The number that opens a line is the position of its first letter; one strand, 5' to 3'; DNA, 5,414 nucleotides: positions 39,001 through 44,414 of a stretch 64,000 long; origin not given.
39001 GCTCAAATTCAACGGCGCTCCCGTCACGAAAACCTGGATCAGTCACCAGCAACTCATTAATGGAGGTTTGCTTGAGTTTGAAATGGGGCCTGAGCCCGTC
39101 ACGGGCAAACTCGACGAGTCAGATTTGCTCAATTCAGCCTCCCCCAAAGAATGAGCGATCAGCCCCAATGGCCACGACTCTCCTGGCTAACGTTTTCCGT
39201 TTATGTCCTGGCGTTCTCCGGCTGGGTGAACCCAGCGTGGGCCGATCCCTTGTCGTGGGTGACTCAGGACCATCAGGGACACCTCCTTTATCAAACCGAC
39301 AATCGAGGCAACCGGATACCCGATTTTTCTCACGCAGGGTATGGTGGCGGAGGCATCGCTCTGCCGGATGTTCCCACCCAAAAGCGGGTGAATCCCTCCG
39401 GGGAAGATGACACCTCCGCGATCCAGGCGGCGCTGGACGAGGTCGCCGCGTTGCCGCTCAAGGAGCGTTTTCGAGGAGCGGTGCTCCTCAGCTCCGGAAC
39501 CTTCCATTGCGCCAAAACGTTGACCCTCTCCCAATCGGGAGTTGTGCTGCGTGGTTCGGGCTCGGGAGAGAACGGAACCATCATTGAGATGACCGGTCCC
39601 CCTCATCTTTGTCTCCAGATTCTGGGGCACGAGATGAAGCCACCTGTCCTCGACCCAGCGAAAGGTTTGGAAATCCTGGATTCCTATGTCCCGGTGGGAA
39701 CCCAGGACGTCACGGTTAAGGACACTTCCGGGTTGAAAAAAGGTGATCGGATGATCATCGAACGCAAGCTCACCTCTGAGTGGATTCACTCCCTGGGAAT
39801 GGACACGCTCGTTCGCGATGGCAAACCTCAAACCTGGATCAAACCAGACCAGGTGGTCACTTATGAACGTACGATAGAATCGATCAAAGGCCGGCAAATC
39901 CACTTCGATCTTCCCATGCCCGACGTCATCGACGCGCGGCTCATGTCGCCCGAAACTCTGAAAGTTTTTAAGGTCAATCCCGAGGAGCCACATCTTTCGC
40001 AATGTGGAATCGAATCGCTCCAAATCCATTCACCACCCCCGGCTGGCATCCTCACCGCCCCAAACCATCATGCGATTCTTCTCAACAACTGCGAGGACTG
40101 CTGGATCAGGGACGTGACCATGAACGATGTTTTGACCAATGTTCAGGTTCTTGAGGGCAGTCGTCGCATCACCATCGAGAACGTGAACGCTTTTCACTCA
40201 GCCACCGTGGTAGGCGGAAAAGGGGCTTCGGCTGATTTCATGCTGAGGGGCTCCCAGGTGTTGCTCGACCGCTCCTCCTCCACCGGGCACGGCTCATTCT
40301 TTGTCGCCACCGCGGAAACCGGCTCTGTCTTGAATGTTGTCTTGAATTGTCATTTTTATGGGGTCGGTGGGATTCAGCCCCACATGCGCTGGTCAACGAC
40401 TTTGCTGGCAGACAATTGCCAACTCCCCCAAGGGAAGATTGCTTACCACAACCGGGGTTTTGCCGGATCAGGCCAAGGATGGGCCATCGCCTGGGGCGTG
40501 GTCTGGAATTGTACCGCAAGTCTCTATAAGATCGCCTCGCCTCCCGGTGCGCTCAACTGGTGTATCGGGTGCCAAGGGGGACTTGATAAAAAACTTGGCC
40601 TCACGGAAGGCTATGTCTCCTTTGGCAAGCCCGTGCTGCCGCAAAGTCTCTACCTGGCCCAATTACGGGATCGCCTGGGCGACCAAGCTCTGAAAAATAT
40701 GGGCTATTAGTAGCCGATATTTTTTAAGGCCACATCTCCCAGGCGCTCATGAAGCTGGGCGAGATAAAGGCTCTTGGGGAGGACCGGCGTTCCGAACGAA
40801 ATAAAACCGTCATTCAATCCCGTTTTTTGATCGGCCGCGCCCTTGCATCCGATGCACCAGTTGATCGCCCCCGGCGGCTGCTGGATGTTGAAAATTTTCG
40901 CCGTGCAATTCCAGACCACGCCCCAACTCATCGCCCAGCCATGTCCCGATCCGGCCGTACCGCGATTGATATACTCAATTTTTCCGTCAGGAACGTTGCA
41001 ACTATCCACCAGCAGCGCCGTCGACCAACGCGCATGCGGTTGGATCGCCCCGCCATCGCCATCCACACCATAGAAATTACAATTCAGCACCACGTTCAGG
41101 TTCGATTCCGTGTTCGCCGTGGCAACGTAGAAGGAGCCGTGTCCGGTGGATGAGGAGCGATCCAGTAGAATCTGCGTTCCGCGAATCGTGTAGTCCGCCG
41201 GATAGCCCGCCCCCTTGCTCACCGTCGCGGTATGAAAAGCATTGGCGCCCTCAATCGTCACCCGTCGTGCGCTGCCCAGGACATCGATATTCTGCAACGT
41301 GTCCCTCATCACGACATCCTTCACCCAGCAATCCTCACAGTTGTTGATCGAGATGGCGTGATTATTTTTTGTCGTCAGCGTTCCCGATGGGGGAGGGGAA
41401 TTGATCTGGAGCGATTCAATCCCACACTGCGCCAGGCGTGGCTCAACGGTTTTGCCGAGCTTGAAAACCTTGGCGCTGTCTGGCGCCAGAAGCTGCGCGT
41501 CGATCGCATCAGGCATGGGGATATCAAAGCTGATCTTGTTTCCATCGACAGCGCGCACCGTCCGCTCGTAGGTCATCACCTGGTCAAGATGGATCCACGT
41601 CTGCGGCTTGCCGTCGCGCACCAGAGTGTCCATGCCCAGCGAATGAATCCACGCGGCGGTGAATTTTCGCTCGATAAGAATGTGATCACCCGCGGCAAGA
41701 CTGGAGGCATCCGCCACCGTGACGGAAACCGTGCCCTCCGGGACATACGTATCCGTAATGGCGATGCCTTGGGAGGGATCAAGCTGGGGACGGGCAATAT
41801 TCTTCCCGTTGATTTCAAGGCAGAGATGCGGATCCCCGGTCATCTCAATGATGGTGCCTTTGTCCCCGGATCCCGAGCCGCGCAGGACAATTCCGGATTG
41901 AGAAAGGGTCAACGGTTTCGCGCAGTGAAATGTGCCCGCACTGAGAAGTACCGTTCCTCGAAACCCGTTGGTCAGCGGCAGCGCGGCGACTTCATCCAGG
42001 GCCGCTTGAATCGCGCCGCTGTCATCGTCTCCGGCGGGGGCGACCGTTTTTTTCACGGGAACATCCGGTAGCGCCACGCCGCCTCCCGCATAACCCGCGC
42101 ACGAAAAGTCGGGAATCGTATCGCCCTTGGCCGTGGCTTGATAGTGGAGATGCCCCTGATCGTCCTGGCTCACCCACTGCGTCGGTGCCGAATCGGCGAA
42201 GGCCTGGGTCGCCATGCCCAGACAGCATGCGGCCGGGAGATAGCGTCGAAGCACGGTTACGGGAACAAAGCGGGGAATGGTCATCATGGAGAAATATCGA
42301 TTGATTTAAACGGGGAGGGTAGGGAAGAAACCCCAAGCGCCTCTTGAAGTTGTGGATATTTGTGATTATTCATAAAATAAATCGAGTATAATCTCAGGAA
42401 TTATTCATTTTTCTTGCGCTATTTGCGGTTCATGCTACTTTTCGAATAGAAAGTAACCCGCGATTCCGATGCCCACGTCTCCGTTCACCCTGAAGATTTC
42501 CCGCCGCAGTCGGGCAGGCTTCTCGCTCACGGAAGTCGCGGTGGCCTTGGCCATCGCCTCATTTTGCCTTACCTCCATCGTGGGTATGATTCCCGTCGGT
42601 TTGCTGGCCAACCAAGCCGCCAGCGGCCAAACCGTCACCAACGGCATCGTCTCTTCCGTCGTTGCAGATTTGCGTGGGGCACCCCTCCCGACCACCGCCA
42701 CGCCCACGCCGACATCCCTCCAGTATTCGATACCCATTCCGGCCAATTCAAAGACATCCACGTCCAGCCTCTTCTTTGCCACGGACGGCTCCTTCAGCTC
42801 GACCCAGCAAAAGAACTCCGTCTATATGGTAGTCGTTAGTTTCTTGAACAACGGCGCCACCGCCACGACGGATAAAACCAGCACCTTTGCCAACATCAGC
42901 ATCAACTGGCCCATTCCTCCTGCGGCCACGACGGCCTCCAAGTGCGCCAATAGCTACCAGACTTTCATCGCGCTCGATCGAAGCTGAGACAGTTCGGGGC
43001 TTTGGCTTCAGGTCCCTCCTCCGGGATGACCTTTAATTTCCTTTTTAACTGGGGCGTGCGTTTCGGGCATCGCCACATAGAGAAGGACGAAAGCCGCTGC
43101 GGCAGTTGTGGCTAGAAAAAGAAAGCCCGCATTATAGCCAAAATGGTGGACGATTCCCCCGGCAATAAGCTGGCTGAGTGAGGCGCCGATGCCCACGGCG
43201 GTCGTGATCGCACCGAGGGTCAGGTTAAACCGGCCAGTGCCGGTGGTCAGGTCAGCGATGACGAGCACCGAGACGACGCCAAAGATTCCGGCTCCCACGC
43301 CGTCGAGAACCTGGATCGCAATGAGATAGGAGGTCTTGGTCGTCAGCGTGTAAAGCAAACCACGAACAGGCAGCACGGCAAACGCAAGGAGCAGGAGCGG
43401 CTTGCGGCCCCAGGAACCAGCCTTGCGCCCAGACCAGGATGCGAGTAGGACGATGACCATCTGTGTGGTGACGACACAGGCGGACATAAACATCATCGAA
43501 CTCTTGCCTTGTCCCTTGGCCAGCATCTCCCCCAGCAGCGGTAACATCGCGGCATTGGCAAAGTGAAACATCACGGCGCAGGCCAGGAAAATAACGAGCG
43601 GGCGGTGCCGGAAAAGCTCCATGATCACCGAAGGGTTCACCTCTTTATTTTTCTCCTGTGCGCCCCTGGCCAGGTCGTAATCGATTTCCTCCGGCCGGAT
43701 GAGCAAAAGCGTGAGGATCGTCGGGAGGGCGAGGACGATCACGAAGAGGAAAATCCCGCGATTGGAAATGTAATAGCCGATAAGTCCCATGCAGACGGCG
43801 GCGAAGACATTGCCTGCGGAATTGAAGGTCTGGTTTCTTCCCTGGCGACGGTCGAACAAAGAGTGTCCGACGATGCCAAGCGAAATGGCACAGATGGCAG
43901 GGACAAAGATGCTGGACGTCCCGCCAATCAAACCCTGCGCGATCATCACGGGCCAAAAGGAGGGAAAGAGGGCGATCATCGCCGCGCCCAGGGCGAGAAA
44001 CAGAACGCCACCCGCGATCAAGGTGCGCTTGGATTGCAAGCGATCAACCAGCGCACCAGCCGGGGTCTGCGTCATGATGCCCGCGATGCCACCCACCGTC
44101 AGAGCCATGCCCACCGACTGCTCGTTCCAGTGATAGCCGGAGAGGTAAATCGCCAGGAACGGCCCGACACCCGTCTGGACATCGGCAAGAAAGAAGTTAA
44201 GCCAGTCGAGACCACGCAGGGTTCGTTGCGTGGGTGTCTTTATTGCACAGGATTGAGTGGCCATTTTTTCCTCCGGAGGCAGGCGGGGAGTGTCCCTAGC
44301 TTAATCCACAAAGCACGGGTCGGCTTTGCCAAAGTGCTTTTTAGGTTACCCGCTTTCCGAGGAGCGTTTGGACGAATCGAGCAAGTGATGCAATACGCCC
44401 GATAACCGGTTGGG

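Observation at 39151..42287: Convergent paralogous beta-helix genes whose stop codons overlap, forming a ~1.5-kb imperfect inverted duplication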

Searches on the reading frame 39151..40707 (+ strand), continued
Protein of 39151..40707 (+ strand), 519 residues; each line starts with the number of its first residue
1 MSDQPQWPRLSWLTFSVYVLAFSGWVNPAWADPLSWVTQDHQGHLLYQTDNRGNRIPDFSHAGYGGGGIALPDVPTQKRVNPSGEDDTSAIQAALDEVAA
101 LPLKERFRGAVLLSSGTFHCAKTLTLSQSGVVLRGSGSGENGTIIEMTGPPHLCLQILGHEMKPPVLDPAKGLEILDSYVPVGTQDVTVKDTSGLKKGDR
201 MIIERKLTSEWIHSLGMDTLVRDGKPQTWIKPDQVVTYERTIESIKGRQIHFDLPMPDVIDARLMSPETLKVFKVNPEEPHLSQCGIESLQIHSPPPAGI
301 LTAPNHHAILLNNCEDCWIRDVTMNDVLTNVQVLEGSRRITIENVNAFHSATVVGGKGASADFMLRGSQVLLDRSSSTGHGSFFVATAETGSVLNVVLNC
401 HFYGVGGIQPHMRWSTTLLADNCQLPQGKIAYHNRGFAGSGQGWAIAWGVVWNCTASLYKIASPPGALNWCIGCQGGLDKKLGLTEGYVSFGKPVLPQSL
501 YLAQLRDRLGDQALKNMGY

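Call 73: search_protein_representatives(alignment_id=A1)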
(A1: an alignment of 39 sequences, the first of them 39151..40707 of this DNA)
Query: 39 sequences, 517 profile positions. Proteins with E-value up to 0.001 (for the whole library): 5509; up to 1e-10: 3607; up to 1e-30: 1728. The best 150 are listed.
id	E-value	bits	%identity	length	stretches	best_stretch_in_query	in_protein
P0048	3.1e-263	890.3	-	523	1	8-517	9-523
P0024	5.6e-232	787.2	-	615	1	30-517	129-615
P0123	6.9e-191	651.6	-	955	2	12-516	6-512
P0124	2.2e-185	633.5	-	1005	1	24-517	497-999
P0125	2.1e-182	623.6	-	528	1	26-515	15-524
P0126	4.7e-176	602.7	-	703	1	21-517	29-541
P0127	4.9e-172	589.4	-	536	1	17-517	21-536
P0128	4.2e-167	573.1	-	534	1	12-517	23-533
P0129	4.6e-167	573.0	-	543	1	21-517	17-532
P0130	7.8e-165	565.7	-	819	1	28-517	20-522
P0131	2.5e-160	550.8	-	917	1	27-517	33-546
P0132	2.6e-154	530.9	-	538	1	12-517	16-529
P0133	1.1e-152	525.6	-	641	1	28-517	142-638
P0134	1.4e-152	525.2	-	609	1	32-517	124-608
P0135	1.6e-152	525.0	-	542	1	17-517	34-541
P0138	4.3e-147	507.1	-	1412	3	26-508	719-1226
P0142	5.7e-146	503.4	-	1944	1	25-517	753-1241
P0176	4.7e-114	398.1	-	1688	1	14-512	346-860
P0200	1.4e-107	376.7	-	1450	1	37-511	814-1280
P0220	9.0e-101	354.3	-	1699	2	82-511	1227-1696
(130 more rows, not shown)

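Call 74: search_protein_families(library=pfam, proteins=[P0124, P0138, P0142, P0176, P0220, P0200], max_evalue=0.0001)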
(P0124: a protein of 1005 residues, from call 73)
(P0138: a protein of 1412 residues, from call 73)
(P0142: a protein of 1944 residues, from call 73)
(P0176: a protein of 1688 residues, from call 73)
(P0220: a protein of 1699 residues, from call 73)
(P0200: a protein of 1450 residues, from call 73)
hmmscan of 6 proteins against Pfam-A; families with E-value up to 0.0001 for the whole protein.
P0124 (1005 aa): 3 families
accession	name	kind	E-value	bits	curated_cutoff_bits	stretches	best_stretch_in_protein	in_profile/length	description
PF14592.12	Chondroitinas_B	-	2.4e-78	264.5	24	1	39-418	3-410/426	Chondroitinase B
PF13229.12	Beta_helix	-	1e-07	32.2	25.9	0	207-340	24-144/158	Right handed beta helix region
PF05048.19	NosD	-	1.7e-05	24.8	23.6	1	212-307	66-158/212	Periplasmic copper-binding protein (NosD)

P0138 (1412 aa): 3 families
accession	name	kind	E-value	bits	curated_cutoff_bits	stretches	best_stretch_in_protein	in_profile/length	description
PF13290.12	CHB_HEX_C_1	-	1.5e-17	63.8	22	1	1236-1302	1-66/67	Chitobiase/beta-hexosaminidase C-terminal domain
PF13287.12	Fn3_assoc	-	2.4e-15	56.8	23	1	1247-1305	1-58/59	Fn3 associated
PF12708.12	Pect-lyase_RHGA_epim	-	3e-09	37.4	27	0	780-876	15-104/213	Rhamnogalacturonase A/epimerase, pectate lyase-like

P0142 (1944 aa): 1 family
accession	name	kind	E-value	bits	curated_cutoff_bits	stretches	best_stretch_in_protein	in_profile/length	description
PF12951.13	PATR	-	1.7e-11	44.4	27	2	1679-1703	5-29/30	Passenger-associated-transport-repeat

P0176 (1688 aa): 5 families
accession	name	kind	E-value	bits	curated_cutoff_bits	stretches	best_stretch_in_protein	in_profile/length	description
PF14200.12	RicinB_lectin_2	-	9.6e-38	129.2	25.6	3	83-170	3-88/89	Ricin-type beta-trefoil lectin domain-like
PF00652.28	Ricin_B_lectin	-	1.2e-09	38.9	29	1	48-181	3-126/126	Ricin-type beta-trefoil lectin domain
PF07081.18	DUF1349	-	1.3e-09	38.5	32.4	0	969-1041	101-174/179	Protein of unknown function (DUF1349)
PF22352.2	K319L-like_PKD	-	3.9e-08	33.6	27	2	1249-1327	12-84/84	K319L-like, PKD domain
PF17851.8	GH43_C2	-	3.7e-06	27.2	22.7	0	927-1016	72-166/203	Beta xylosidase C-terminal Concanavalin A-like domain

P0220 (1699 aa): 0 families

P0200 (1450 aa): 4 families
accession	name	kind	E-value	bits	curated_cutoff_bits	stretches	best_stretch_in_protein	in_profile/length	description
PF13205.12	Big_5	-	9.5e-12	46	23.6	1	454-554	5-103/105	Bacterial Ig-like domain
PF12951.13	PATR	-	1.9e-09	37.9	27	1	272-298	4-30/30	Passenger-associated-transport-repeat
PF00072.30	Response_reg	-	5e-08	33.5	30.2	1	5-75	1-69/111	Response regulator receiver domain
PF12733.13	Cadherin-like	-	1.5e-06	29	24.2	1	1302-1375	13-86/89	Cadherin-like beta sandwich domain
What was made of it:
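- Fusions exist to PL6 chondroitinase B and ricin-type lectin domains (call 74). Some homologs carry PATR autotransporter-type repeats (call 74).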

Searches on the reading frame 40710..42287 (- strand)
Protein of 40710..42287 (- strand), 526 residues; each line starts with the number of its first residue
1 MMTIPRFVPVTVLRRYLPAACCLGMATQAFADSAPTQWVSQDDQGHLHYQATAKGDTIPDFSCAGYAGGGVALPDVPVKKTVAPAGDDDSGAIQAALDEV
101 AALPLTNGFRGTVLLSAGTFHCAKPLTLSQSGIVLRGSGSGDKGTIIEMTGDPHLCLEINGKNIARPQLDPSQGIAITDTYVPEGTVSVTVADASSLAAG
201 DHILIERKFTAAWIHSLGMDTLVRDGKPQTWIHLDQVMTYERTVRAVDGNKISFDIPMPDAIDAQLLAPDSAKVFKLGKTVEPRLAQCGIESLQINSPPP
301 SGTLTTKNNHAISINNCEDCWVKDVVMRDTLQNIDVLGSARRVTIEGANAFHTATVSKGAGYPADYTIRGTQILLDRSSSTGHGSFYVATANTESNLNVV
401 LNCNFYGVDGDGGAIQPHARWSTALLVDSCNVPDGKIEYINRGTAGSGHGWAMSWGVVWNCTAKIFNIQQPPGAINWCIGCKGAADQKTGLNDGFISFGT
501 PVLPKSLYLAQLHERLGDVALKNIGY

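Call 4: search_protein_families(library=pfam, proteins=[window:40710-42287:-], max_evalue=0.01)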
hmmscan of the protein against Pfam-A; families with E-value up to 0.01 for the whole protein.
window:40710-42287:- (526 aa): 1 family
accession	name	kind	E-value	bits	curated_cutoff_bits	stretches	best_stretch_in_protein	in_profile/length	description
PF16315.10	DUF4955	-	0.0039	17.8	25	0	495-519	118-142/149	Domain of unknown function (DUF4955)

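Call 7: search_protein_families(library=ncbifam, proteins=[window:40710-42287:-], max_evalue=1)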
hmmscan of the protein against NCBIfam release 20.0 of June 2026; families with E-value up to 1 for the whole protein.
window:40710-42287:- (526 aa): 3 families
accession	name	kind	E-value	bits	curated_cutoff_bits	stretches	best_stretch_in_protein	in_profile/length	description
NF058554.1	BT_3328_fam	equivalog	1.9e-06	26.4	1100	2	124-265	411-561/840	BT3328 family hyaluronic acid endo-lyase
TIGR03805.1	beta_helix_1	subfamily_domain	0.042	12.9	141.5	1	112-152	13-51/314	parallel beta-helix domain-containing protein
NF011734.0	PRK15187.1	equivalog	0.047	13.4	247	1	388-449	111-168/180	fimbrial protein BcfA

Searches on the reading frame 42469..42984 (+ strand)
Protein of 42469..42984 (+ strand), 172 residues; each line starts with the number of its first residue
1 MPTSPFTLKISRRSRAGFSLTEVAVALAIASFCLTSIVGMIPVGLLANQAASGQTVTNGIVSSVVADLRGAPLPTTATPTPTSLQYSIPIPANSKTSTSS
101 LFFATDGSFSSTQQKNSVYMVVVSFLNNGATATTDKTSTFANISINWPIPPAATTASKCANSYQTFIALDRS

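Call 4: search_protein_families(library=pfam, proteins=[window:42469-42984:+], max_evalue=0.01)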
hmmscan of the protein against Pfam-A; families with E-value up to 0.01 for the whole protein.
window:42469-42984:+ (172 aa): 1 family
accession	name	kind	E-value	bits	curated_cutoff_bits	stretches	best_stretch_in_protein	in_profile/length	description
PF07963.17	N_methyl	-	2.8e-05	23.9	21.2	1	12-37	1-26/27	Prokaryotic N-terminal methylation motif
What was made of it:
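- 42469..42987 (+): 172-aa protein with a prepilin-type N-terminal methylation motif, divergent from B. It is a conserved neighbour of B-type genes in related genomes. Pfam N_methyl (call 4).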

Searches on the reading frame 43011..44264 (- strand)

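Call 4: search_protein_families(library=pfam, proteins=[window:43011-44264:-], max_evalue=0.01)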
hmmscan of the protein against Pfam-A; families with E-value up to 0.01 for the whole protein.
window:43011-44264:- (418 aa): 3 families
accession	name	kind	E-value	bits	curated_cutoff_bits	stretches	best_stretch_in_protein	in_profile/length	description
PF07690.21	MFS_1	-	3.3e-41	141.8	33.4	2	24-298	6-281/347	Major Facilitator Superfamily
PF12832.13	MFS_1_like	-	1.3e-14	54.5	25.2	1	24-382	9-372/373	MFS_1 like family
PF13347.12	MFS_2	-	1.1e-05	24.7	27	1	144-400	139-409/427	MFS/sugar transport protein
